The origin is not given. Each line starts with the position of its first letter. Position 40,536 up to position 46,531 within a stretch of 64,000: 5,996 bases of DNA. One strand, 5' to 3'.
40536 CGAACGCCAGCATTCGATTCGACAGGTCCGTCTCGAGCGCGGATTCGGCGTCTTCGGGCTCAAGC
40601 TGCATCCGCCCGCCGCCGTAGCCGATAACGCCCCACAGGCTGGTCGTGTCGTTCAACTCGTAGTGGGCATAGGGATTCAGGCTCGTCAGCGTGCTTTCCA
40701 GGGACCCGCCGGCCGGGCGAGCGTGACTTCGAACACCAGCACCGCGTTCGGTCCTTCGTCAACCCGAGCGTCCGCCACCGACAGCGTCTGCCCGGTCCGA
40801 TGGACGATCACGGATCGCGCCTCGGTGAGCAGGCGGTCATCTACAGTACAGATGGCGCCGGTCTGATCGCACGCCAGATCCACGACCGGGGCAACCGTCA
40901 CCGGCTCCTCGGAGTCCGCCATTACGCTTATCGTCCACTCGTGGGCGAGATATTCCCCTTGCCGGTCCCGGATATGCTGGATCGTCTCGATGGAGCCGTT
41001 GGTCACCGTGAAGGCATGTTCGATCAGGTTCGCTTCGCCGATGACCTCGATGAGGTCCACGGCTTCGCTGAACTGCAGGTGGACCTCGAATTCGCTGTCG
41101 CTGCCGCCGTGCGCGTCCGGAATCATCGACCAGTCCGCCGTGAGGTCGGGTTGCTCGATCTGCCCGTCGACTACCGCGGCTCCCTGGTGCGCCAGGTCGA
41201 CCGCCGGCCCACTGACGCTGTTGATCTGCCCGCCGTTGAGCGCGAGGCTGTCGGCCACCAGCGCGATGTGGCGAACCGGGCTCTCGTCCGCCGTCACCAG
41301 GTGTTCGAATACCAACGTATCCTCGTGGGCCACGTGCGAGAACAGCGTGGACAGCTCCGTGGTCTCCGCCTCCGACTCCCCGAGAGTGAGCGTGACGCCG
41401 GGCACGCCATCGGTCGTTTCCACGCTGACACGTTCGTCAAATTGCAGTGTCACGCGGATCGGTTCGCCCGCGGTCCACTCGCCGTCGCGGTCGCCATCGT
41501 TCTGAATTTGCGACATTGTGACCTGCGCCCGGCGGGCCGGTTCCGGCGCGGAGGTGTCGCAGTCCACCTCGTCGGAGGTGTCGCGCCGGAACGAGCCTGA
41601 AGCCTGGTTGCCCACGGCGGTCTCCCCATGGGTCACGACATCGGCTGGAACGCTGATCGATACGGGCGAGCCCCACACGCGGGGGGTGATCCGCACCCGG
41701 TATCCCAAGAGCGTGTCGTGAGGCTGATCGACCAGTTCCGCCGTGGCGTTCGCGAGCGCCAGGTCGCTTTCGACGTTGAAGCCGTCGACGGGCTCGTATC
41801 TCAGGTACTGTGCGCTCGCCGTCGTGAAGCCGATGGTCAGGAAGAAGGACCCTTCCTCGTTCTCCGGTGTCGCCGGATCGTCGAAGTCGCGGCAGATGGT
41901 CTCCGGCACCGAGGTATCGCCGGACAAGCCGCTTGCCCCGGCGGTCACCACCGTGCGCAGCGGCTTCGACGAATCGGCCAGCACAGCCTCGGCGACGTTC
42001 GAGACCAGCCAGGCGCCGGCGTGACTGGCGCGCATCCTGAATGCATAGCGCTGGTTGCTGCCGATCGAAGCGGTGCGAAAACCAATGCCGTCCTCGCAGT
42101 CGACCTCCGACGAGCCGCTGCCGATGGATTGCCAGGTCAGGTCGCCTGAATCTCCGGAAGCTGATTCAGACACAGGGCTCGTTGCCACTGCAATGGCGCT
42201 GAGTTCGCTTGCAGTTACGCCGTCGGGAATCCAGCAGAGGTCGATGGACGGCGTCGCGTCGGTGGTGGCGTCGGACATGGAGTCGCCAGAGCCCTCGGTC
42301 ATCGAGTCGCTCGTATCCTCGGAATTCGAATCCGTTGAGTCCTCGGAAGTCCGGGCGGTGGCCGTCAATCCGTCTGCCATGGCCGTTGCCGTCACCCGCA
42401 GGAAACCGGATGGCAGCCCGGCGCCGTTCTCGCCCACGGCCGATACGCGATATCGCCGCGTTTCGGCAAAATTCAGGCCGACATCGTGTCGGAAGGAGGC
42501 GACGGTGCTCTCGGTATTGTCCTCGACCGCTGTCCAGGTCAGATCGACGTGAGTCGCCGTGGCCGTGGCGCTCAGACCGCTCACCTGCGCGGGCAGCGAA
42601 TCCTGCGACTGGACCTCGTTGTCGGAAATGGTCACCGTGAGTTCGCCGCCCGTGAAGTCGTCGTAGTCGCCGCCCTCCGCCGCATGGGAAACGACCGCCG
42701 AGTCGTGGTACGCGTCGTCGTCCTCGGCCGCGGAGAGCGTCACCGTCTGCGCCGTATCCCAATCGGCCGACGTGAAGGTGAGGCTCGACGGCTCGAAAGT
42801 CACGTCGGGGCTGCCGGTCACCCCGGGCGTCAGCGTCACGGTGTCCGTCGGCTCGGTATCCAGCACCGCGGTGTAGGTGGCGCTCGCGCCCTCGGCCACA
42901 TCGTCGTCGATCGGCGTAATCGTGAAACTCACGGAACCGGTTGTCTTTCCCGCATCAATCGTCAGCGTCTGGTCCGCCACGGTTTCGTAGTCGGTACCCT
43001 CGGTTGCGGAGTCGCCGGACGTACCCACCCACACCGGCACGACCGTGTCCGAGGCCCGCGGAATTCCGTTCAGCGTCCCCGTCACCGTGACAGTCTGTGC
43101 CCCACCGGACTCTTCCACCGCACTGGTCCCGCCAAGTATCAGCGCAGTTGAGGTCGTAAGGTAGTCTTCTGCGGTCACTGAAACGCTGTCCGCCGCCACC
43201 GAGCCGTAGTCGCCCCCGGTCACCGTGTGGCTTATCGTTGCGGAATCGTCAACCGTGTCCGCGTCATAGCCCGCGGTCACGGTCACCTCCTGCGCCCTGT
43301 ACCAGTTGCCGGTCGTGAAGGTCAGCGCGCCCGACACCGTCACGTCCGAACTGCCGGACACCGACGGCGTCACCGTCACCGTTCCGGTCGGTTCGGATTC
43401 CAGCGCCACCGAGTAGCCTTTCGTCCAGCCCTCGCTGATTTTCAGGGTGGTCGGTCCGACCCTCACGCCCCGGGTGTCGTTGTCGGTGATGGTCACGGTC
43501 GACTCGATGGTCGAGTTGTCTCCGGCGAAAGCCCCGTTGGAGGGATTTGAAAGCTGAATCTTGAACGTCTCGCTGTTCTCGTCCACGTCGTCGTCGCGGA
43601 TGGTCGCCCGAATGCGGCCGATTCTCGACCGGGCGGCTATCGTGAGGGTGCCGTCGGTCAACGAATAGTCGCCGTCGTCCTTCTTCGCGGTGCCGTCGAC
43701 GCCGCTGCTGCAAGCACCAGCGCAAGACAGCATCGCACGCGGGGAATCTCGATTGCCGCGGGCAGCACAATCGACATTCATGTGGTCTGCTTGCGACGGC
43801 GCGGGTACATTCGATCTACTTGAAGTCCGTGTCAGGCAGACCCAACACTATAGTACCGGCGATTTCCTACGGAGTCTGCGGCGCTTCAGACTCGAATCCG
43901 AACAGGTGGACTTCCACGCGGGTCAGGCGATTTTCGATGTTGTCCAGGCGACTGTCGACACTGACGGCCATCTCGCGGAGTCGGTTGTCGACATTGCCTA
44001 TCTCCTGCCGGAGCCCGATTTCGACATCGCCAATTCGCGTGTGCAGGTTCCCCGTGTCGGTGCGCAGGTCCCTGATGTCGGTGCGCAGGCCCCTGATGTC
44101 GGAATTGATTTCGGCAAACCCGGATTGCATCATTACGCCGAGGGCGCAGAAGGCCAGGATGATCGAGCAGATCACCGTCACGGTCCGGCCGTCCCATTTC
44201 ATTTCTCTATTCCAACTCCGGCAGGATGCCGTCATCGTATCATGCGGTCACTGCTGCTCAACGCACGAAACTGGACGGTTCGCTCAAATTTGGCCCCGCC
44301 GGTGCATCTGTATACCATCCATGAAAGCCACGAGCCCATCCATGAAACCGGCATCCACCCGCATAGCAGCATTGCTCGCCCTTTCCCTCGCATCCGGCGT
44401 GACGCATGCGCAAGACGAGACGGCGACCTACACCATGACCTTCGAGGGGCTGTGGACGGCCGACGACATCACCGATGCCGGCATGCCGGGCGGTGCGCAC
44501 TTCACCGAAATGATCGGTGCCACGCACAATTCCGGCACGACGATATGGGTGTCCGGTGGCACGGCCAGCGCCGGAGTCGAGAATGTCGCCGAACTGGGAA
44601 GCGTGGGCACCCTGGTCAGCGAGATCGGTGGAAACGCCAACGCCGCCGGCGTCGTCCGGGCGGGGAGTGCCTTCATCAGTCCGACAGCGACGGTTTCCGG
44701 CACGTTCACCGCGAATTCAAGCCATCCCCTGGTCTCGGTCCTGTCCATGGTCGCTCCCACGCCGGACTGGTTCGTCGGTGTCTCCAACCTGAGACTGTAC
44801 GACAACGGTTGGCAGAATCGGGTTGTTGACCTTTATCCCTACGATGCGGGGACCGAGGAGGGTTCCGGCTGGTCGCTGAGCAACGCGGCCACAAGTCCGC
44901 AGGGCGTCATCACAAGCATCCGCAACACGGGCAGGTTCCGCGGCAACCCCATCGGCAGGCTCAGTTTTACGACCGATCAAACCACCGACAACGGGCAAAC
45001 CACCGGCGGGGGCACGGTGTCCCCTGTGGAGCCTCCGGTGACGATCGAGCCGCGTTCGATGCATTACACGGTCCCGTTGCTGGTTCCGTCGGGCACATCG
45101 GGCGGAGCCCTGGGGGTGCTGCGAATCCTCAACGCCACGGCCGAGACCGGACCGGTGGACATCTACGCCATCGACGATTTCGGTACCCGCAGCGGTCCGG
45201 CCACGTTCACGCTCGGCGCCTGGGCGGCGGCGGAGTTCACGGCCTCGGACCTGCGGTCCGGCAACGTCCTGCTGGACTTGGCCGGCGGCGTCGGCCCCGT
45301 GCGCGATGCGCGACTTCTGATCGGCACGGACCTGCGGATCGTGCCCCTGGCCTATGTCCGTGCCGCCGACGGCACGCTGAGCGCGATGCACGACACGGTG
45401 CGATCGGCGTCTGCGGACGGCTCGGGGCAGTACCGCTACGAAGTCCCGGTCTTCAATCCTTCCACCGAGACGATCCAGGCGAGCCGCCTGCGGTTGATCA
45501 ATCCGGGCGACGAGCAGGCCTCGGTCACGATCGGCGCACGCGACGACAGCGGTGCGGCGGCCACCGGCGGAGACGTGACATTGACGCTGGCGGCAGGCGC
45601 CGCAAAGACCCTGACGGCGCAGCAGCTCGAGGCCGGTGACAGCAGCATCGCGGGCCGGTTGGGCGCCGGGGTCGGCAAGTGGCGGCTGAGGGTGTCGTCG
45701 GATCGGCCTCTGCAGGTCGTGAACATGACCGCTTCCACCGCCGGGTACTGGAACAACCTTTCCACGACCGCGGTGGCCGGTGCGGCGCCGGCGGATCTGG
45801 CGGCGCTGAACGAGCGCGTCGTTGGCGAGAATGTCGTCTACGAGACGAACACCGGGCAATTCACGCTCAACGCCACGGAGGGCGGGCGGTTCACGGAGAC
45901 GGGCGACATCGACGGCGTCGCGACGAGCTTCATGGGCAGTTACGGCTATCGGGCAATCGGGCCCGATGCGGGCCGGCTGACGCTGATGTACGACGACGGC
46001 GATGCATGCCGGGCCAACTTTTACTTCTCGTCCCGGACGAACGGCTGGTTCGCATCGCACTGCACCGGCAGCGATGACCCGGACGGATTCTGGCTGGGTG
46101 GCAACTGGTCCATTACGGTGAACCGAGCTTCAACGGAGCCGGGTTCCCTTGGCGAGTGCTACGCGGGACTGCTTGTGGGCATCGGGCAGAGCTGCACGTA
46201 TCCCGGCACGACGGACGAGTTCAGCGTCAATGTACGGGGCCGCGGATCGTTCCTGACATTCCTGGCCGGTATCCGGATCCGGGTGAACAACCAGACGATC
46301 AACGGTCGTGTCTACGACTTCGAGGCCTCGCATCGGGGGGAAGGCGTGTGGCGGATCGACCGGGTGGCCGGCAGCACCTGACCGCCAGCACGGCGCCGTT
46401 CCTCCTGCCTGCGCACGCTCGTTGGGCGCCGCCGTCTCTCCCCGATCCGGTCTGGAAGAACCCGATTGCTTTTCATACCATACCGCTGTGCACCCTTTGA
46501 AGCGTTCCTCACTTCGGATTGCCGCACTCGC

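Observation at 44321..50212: Unnamed tandem module shared by three neighbouring secreted proteins, each fused to a different eukaryote-type domain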

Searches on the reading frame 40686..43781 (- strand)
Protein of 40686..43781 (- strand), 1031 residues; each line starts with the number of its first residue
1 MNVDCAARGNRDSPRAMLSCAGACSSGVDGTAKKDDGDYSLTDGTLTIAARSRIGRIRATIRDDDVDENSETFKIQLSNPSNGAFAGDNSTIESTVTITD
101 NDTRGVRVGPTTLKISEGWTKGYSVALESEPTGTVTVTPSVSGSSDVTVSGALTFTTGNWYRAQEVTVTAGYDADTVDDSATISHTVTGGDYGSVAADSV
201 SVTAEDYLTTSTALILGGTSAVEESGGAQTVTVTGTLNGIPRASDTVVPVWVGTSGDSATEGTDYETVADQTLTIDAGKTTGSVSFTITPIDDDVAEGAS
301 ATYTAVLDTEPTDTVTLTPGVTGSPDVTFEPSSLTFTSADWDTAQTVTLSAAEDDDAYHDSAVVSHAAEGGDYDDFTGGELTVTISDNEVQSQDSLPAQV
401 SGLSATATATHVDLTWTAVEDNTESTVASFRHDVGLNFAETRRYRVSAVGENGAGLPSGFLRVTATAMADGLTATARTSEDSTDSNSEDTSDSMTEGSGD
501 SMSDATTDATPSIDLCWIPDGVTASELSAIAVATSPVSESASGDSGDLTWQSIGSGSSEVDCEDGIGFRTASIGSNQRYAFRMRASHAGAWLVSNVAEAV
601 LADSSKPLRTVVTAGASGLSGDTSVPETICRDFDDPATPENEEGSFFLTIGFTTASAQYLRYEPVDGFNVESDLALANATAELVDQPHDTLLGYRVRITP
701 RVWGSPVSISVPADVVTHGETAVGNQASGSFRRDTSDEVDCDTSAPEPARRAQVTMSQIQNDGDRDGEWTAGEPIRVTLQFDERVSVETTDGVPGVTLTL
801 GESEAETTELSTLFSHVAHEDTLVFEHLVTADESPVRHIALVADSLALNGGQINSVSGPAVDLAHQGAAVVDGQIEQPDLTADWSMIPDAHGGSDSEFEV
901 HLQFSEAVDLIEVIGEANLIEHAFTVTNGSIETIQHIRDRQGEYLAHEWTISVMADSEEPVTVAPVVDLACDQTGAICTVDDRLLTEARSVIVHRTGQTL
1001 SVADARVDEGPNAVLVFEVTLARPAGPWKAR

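Call 15: search_protein_families(library=pfam, proteins=[window:40686-43781:-], max_evalue=0.001)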
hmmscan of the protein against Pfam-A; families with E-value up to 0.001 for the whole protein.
window:40686-43781:- (1031 aa): 1 family
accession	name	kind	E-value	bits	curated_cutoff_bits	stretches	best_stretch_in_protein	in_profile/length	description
PF03160.20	Calx-beta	-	4.3e-14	53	27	2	28-102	46-119/119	Calx-beta domain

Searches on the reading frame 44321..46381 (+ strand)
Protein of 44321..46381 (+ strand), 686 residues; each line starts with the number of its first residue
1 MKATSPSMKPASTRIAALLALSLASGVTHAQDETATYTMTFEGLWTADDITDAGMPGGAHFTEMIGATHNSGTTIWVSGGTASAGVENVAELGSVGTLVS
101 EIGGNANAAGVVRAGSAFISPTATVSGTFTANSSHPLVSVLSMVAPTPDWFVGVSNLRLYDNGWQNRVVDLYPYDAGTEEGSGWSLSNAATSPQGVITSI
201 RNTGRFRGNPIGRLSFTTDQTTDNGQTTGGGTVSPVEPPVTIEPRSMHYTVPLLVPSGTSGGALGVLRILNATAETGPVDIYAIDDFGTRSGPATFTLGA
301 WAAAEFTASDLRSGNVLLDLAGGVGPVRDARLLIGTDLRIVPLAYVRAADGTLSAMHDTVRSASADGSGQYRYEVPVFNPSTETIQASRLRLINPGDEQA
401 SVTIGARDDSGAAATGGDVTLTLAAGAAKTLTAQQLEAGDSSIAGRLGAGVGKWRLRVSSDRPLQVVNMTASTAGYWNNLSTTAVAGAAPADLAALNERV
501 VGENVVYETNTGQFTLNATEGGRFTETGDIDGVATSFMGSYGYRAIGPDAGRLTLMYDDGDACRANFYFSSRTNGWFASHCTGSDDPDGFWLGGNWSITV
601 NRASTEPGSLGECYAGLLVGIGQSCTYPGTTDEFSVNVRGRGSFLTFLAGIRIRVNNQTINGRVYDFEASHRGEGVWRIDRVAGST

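Call 3: search_protein_families(library=pfam, proteins=[window:44321-46381:+], max_evalue=1)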
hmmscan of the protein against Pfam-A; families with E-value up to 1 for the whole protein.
window:44321-46381:+ (686 aa): 3 families
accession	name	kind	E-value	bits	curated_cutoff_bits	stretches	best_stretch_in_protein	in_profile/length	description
PF06468.19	Spond_N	-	1.2e-35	123.9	24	1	35-202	1-174/194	Spondin_N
PF09134.16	Invasin_D3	-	0.014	16.3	33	1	380-434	2-58/98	Invasin, domain 3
PF05506.17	PLipase_C_C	-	0.16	13.3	24.4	0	373-432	7-53/80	Bacterial phospholipase C, C-terminal domain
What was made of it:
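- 44321..46381 (+): Gene A, intact, 686 aa: signal peptide, Spondin_N, linker, m1, m2, 'mid', 'ct'. Pfam Spond_N E 1e-35 (call 3).
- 44423..44926 (+): Spondin_N domain of gene A (aa 35-202). PF06468, 123.9 bits (call 3).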

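Call 6: search_protein_families(library=ncbifam, proteins=[window:44321-46381:+], max_evalue=1)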
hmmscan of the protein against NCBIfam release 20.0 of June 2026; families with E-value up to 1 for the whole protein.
window:44321-46381:+ (686 aa): 1 family
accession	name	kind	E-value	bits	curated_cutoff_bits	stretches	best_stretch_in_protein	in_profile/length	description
NF038123.1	NF038123_dom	domain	4e-28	98.9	40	1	35-203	1-160/206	spondin domain-containing protein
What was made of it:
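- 44321..46381 (+): NF038123 E 4e-28 (call 6).
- On Spondin_N / NF038123 domain proteins (gene A only): 123.9 bits (call 3) and 98.9 bits (call 6).
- No Pfam or NCBIfam model reaches threshold on the window proteins (calls 3, 6).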

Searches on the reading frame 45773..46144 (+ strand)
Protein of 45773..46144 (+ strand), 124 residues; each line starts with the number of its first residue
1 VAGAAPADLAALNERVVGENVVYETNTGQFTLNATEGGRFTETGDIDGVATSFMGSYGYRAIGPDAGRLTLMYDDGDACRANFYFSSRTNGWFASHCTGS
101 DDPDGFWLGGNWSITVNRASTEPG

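Call 83: search_solved_structures(query=A6, max_evalue=10)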
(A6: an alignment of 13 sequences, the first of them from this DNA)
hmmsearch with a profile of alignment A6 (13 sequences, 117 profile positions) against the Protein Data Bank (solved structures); distinct sequences matched with E-value up to 10: 4.
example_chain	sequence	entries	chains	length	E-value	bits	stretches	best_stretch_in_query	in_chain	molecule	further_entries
9hac_A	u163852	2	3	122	0.0098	19.2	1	43-92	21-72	BBF-14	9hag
2lgh_A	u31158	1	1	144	0.035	17.5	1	24-96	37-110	Uncharacterized protein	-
6czj_A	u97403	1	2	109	0.09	16.1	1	48-98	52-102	b10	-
2ys4_A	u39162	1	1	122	1.1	12.6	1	41-78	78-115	Hydrocephalus-inducing protein homolog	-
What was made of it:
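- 45773..46144 (+): 'mid' domain of gene A (aa 485-608): an unnamed ~120-aa domain with two invariant Cys that follows the dyad in most close relatives. No significant PDB hit (call 83).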

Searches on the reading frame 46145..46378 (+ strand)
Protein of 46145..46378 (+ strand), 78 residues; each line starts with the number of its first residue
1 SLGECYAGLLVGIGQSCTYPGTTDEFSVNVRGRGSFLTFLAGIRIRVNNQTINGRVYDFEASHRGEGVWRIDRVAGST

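Call 84: search_solved_structures(query=A7, max_evalue=10)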
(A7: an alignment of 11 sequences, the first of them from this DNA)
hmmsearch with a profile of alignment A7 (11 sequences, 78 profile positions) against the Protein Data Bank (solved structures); distinct sequences matched with E-value up to 10: 5.
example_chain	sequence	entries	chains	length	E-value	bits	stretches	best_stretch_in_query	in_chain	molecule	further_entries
3p6j_A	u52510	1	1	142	0.00032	23.7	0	21-55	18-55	de novo designed beta-trefoil architecture with symmetric primary structure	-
3p6i_A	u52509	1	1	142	0.0023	20.9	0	20-55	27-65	de novo designed beta-trefoil architecture with symmetric primary structure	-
3snv_A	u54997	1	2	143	0.0067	19.4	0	20-55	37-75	Symfoil-4T/Permutation #1 synthetic protein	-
3o4b_A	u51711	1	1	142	0.046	16.7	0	21-56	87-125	de novo designed beta-trefoil architecture with symmetric primary structure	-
1w8w_A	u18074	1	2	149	1.4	12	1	5-52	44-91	NON-CATALYTIC PROTEIN 1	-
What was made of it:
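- Tried and rejected: Profile searches against the PDB gave only designed beta-barrels or beta-trefoils and one uncharacterised protein, at weak E-values (calls 83, 84).
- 46145..46378 (+): 'ct' domain of gene A (aa 609-686): an unnamed ~77-aa Cys-pair domain. No meaningful PDB hit: the best matches are designed beta-trefoil proteins, E 3e-4 with no single stretch passing on its own (call 84).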
